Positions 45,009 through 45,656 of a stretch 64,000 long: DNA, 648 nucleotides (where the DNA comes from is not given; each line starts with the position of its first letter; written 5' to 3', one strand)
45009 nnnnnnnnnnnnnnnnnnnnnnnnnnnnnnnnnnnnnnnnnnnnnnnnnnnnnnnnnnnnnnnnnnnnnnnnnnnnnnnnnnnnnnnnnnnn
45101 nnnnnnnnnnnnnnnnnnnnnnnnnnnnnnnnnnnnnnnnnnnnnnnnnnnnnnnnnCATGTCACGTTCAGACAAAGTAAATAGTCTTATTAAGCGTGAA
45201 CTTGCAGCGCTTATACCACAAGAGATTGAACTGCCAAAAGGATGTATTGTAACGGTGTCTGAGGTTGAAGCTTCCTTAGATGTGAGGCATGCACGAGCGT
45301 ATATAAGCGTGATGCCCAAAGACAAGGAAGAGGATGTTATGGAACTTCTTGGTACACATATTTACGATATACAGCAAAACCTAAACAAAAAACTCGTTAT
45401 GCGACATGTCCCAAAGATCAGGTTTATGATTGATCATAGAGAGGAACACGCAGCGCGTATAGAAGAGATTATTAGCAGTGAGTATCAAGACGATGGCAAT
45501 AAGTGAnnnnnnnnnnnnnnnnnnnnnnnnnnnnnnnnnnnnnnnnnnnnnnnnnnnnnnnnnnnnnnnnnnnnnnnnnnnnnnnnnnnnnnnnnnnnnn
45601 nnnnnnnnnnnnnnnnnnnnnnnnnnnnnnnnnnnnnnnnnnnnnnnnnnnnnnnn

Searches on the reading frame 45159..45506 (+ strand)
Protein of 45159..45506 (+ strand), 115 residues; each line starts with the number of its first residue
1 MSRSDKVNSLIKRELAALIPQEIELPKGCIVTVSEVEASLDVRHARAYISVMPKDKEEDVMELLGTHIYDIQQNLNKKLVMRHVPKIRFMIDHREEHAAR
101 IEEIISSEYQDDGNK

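Call 95: search_protein_families(library=pfam, proteins=[window:45159-45506:+], max_evalue=0.001)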
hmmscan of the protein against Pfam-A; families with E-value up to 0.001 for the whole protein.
window:45159-45506:+ (115 aa): 1 family
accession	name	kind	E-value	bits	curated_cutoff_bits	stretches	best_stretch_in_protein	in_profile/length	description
PF02033.23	RBFA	-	4e-23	82.2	34.7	1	3-105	1-105/105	Ribosome-binding factor A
